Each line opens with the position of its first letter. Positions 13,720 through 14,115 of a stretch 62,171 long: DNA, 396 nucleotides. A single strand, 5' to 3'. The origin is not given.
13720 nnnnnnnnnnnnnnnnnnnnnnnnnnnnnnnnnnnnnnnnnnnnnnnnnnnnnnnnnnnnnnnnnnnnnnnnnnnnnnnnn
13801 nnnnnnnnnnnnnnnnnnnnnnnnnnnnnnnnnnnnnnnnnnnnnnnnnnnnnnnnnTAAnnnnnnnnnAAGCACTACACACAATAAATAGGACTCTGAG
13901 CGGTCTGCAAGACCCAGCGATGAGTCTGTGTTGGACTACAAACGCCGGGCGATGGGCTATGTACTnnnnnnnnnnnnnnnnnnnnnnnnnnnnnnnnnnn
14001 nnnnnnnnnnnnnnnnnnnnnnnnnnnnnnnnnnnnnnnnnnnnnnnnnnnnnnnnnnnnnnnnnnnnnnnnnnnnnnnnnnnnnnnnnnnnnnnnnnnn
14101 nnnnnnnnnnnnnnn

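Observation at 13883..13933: Conserved 12-bp-stem hairpin element marks the 3' end of three separate AT-rich cassettes (copies at 13883, 18896, 59229)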

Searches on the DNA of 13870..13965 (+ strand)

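Call 12: search_dna_similar(query=window:13870-13965:+, collection=plasmids, mode=distant, max_evalue=0.01, max_rows=40)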
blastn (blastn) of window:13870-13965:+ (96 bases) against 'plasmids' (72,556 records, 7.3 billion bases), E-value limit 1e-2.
Records with a match: 8; places in all: 16; records where one place covers at least 80% of the query: 0.
Best place of each record, by identity: 90-95% 2; 80-90% 6.
By first word of the organism name: Persicobacter 8.
By predicted mobility (MOB-suite, as given by PLSDB): non-mobilizable 8.
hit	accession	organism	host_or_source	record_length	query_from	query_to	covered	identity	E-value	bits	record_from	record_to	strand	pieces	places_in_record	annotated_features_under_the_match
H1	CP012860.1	Persicobacter sp. JZB09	cell culture,soil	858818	1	71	74%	81.9%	2e-9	69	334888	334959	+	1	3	record has no annotation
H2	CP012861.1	Persicobacter sp. JZB09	cell culture,soil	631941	5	71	70%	82.1%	2e-9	68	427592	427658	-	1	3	record has no annotation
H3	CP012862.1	Persicobacter sp. JZB09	cell culture,soil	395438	5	71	70%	80.6%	7e-8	64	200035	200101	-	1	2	record has no annotation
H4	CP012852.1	Persicobacter sp. JZB09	cell culture,soil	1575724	12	71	63%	83.3%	2e-8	64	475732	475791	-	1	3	none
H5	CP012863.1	Persicobacter sp. JZB09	cell culture,soil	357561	12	71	63%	83.3%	2e-8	64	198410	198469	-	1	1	record has no annotation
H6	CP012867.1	Persicobacter sp. JZB09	cell culture,soil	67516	13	71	61%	83.1%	7e-8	63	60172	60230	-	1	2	record has no annotation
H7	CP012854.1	Persicobacter sp. JZB09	cell culture,soil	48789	13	51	41%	92.3%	3e-6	58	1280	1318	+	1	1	record has no annotation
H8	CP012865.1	Persicobacter sp. JZB09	cell culture,soil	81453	13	51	41%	92.3%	3e-6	58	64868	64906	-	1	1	record has no annotation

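Call 13: search_dna_similar(query=window:13870-13965:+, collection=phages, mode=distant, max_evalue=0.01, max_rows=40)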
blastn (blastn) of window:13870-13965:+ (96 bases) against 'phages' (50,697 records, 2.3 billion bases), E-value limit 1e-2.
No match.

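Call 14: get_annotated_region(hit=H1, flank=3000)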
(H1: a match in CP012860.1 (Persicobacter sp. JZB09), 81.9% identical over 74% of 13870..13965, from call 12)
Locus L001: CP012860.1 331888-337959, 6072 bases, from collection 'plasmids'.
description: Persicobacter sp. JZB09 plasmid JZB09-Plasmid2, complete sequence
organism: Persicobacter sp. JZB09 (NCBI taxid 1085624)
taxonomy: Bacteria; Bacteroidota; Cytophagia; Cytophagales; Persicobacteraceae; Persicobacter; Persicobacter sp. JZB09
host: -; source: cell culture,soil; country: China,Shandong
typing (MOB-suite, as given by PLSDB): non-mobilizable
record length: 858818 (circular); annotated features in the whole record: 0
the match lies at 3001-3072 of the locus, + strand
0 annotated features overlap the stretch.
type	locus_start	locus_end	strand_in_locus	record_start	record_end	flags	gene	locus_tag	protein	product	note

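Call 15: get_annotated_region(hit=H4, flank=3000)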
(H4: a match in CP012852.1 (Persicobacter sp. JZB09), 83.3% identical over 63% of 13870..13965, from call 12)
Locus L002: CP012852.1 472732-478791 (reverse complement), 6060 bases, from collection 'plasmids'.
description: Persicobacter sp. JZB09 plasmid JZB09-Plasmid1, complete sequence
organism: Persicobacter sp. JZB09 (NCBI taxid 1085624)
taxonomy: Bacteria; Bacteroidota; Cytophagia; Cytophagales; Persicobacteraceae; Persicobacter; Persicobacter sp. JZB09
host: -; source: cell culture,soil; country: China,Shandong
typing (MOB-suite, as given by PLSDB): non-mobilizable
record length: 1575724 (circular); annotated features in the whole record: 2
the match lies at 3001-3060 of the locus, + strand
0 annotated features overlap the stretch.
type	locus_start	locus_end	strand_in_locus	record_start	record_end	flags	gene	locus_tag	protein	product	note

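Call 25: get_annotated_region(hit=H2, flank=3000)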
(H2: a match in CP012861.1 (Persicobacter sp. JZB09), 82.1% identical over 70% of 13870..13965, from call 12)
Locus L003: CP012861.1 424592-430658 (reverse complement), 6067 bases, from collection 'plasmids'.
description: Persicobacter sp. JZB09 plasmid JZB09-Plasmid3, complete sequence
organism: Persicobacter sp. JZB09 (NCBI taxid 1085624)
taxonomy: Bacteria; Bacteroidota; Cytophagia; Cytophagales; Persicobacteraceae; Persicobacter; Persicobacter sp. JZB09
host: -; source: cell culture,soil; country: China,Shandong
typing (MOB-suite, as given by PLSDB): non-mobilizable
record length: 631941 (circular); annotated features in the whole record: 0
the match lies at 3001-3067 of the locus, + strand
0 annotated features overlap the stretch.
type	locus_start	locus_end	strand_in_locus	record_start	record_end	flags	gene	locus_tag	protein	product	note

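Call 26: get_annotated_region(hit=H3, flank=3000)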
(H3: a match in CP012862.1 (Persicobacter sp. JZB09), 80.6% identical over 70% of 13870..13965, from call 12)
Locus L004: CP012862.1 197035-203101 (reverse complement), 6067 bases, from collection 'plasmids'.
description: Persicobacter sp. JZB09 plasmid JZB09-Plasmid4, complete sequence
organism: Persicobacter sp. JZB09 (NCBI taxid 1085624)
taxonomy: Bacteria; Bacteroidota; Cytophagia; Cytophagales; Persicobacteraceae; Persicobacter; Persicobacter sp. JZB09
host: -; source: cell culture,soil; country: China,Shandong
typing (MOB-suite, as given by PLSDB): non-mobilizable
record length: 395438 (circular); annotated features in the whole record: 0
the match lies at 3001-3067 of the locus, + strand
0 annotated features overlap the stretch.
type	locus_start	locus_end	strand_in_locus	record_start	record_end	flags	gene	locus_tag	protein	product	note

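Call 27: get_annotated_region(hit=H7, flank=3000)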
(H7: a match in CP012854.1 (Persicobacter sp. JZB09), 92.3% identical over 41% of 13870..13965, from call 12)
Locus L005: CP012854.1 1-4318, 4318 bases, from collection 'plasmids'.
description: Persicobacter sp. JZB09 plasmid JZB09-Plasmid11, complete sequence
organism: Persicobacter sp. JZB09 (NCBI taxid 1085624)
taxonomy: Bacteria; Bacteroidota; Cytophagia; Cytophagales; Persicobacteraceae; Persicobacter; Persicobacter sp. JZB09
host: -; source: cell culture,soil; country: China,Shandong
typing (MOB-suite, as given by PLSDB): non-mobilizable
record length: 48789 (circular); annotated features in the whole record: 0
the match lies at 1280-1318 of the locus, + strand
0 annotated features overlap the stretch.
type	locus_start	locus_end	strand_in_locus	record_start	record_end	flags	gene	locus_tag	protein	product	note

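Call 28: get_annotated_region(hit=H6, flank=3000)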
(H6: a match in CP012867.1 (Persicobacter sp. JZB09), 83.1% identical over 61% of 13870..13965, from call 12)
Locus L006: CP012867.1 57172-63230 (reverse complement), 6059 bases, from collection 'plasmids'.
description: Persicobacter sp. JZB09 plasmid JZB09-Plasmid9, complete sequence
organism: Persicobacter sp. JZB09 (NCBI taxid 1085624)
taxonomy: Bacteria; Bacteroidota; Cytophagia; Cytophagales; Persicobacteraceae; Persicobacter; Persicobacter sp. JZB09
host: -; source: cell culture,soil; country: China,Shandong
typing (MOB-suite, as given by PLSDB): non-mobilizable; replicon rep_cluster_1148
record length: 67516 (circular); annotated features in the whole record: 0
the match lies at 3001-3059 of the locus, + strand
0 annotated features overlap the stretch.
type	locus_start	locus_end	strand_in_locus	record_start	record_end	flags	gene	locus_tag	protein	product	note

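Call 101: search_with_rna_model(model_id=R1, sources=[L001, L002, L003, L004, L006, L007, L008, L009, L010, L013, L014, L015, L016, L017, L018, L019, L020, L021, L023, L024, L025, L026, L027, L028, L030, L032, L033, L034, L035, L036, L037, L038, L039, L041, L044, L045, L046, L048, L049, L050, L051, L052, L053, L054, L056, L057, L059, L060, L061, L063, L064, L065, L066, L067, L068, L069, L070, L071, L072, L074, L075, L076, L077, L078, L079, L080, L081, L082, L083, L085, L086, L088, L089, L090, L092, L093, L095, L098, L100, L101, L103, L105, L107, L108, L110, L111, L112, L113, L114, L115, L116, L117, L118, L119, L121, L122, L123, L126, L127, L005], max_evalue=0.001)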
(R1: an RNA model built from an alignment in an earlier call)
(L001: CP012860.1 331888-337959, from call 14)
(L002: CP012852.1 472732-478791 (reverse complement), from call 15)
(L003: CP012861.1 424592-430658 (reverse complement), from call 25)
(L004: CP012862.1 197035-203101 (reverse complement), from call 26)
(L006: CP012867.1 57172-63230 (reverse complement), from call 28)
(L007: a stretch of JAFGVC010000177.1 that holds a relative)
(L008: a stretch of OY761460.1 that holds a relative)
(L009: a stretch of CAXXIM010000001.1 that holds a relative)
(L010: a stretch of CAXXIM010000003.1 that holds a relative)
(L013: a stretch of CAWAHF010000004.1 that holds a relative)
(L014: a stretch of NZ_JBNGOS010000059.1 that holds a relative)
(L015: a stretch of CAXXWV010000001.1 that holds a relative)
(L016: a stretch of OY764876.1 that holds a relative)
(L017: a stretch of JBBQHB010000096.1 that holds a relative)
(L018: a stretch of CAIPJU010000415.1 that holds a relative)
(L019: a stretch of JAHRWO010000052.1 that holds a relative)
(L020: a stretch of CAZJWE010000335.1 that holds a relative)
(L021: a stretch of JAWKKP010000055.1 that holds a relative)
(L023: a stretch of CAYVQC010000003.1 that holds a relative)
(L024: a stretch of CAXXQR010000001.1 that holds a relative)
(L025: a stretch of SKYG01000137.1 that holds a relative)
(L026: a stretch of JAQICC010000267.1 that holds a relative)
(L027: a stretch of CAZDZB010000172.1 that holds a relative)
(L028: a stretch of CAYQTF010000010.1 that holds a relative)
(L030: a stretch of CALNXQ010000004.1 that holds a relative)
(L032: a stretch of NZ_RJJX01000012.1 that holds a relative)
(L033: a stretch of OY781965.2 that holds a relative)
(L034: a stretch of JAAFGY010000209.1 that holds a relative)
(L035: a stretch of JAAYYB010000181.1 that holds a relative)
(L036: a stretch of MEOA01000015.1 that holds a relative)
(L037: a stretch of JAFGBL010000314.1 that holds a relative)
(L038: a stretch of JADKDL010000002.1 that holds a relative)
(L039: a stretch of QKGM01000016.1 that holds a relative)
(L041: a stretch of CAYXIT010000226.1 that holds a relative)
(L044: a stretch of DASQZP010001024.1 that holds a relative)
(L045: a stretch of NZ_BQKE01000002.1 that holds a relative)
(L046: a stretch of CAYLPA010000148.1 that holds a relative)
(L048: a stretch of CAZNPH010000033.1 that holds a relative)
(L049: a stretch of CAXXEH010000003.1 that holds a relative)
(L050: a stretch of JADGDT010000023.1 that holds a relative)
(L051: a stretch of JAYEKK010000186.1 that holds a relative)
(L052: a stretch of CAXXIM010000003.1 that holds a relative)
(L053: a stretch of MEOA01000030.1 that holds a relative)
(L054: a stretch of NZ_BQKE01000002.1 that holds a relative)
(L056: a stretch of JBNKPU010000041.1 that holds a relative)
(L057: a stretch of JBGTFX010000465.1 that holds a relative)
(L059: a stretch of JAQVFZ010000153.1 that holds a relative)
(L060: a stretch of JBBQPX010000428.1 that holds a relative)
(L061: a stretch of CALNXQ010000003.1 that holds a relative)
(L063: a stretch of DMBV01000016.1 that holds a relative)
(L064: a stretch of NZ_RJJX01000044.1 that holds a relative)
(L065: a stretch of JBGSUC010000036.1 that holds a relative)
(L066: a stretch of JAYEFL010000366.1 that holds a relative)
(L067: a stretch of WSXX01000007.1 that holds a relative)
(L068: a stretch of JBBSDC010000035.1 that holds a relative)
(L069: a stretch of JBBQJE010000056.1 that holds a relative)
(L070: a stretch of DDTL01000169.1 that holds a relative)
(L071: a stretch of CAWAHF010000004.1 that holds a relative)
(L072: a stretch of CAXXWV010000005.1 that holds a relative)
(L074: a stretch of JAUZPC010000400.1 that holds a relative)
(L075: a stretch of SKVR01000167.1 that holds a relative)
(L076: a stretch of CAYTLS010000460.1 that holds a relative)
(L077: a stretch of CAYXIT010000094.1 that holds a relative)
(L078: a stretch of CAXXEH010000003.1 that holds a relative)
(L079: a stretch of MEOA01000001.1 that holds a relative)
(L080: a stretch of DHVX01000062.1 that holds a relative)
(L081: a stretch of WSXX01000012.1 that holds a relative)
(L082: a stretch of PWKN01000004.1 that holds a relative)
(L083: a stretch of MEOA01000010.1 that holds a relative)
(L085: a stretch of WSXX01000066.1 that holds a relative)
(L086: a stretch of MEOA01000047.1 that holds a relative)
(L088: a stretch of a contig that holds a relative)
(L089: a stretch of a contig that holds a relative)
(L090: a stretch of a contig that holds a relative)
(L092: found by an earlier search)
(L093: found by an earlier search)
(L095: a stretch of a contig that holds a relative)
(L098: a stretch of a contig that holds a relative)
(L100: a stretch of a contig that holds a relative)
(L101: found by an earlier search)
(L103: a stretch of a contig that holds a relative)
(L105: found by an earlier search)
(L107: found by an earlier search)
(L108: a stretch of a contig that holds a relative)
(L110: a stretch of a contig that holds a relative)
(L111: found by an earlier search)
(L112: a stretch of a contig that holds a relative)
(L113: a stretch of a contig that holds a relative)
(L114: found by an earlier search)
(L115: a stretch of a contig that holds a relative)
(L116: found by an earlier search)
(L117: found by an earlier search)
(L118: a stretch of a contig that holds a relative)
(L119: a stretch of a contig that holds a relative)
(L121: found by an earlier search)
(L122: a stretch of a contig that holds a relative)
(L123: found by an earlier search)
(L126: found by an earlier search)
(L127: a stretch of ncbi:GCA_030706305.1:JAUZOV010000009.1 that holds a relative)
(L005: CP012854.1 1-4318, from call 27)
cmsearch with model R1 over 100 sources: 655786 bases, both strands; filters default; matches with E-value up to 0.001: 68.
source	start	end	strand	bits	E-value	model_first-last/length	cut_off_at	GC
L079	5841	5972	-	133.8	4e-27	1-132/132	no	0.41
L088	5717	5848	-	131.6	1.3e-26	1-132/132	no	0.39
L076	89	221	-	127.2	1.2e-25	1-132/132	no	0.5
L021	4254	4386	-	125.1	3.8e-25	1-132/132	no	0.41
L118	3988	4117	-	116.6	3.2e-23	1-132/132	no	0.38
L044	4152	4283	+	113.5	1.6e-22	1-132/132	no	0.46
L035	342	473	-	111.6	4.5e-22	1-132/132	no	0.39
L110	6707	6837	+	110.8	7e-22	1-132/132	no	0.44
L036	6800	6932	-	108.4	2.4e-21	1-132/132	no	0.44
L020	1568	1701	+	107.1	4.7e-21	1-132/132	no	0.48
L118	3139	3269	-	98.6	4e-19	1-132/132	no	0.42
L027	3503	3636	+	88.1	1e-16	1-132/132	no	0.44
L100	6246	6376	+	83.6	1.1e-15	1-132/132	no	0.42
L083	5792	5923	-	78.2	1.9e-14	1-132/132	no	0.41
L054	4023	4155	+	77.5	2.7e-14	1-132/132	no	0.34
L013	3135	3291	-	74.5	1.3e-13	1-132/132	no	0.42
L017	2370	2502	-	73.6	2e-13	1-132/132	no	0.46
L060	133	264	-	72.6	3.5e-13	1-132/132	no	0.35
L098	5193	5324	+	72.2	4.3e-13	1-132/132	no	0.49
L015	5970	6101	+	70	1.4e-12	1-132/132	no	0.38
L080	1108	1240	+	69.8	1.5e-12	1-132/132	no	0.49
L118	344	477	-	67.7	4.5e-12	1-132/132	no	0.37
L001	1634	1831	+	64.8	2.1e-11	1-132/132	no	0.38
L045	2445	2642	+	64.4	2.5e-11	1-132/132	no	0.39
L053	6518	6648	-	60.1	2.5e-10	1-132/132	no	0.45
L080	5821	5953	+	59.5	3.4e-10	1-132/132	no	0.44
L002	5453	5585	+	58.1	6.9e-10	1-132/132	no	0.38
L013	6481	6613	-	57.4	1e-09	1-132/132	no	0.48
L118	4917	5048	-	53.1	9.6e-09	1-132/132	no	0.44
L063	7307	7441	-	52.1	1.6e-08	1-132/132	no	0.45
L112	4456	4589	-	51.6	2.2e-08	1-132/132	no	0.4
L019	1162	1296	-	51.2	2.7e-08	1-132/132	no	0.34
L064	120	241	-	50.2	4.5e-08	1-132/132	no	0.43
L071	5228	5362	-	49.2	7.4e-08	1-132/132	no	0.41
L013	7571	7705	-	48.3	1.2e-07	1-132/132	no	0.43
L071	1966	2100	-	47.7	1.7e-07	1-132/132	no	0.39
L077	881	1012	+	47.6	1.8e-07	1-132/132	no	0.44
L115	5542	5676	+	47.4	1.9e-07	1-132/132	no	0.41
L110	5179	5311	+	47.3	2.1e-07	1-132/132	no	0.39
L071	7849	7981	-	46.7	2.7e-07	1-132/132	no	0.44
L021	594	723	-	44.3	9.7e-07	1-132/132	no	0.38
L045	3546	3680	+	43.9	1.2e-06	1-132/132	no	0.35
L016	868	1000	-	43.8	1.3e-06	1-132/132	no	0.56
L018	4389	4522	-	43.8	1.3e-06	1-132/132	no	0.44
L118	1389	1523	-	43.7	1.3e-06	1-132/132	no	0.5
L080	4479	4612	+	43.7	1.4e-06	1-132/132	no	0.4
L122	4534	4669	+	43.3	1.7e-06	1-132/132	no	0.41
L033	6583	6716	+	43.1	1.9e-06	1-132/132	no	0.49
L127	5846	5979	+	42.7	2.3e-06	1-132/132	no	0.49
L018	2709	2843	-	42.5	2.5e-06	1-132/132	no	0.44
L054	6925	7056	+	42.3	2.8e-06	1-132/132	no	0.48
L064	1710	1900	-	42.3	2.8e-06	1-132/132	no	0.36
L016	4195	4329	-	41.4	4.5e-06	1-132/132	no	0.5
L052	257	388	+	41.4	4.5e-06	1-132/132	no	0.55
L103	4547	4683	-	40.6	7e-06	1-132/132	no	0.47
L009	5682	5813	+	39.8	1e-05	1-132/132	no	0.55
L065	3601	3732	+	39.3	1.4e-05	1-132/132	no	0.55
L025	7811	7946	-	37.1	4.4e-05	1-132/132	no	0.53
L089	1506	1637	+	36.5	5.8e-05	1-132/132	no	0.56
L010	2818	2951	+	35.8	8.3e-05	1-132/132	no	0.59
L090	4307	4441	-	35.5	0.0001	1-132/132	no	0.39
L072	1879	1974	-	35.1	0.00012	1-132/132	no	0.35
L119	2603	2766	+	33.4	0.0003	1-132/132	no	0.45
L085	1104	1237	-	32.8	0.00042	1-132/132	no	0.46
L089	2743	2874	+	32.1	0.0006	1-132/132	no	0.58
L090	2295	2427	-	32.1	0.0006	1-132/132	no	0.38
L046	3219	3351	-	31.3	0.00089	1-132/132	no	0.3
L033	4492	4623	+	31.2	0.00093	1-132/132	no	0.42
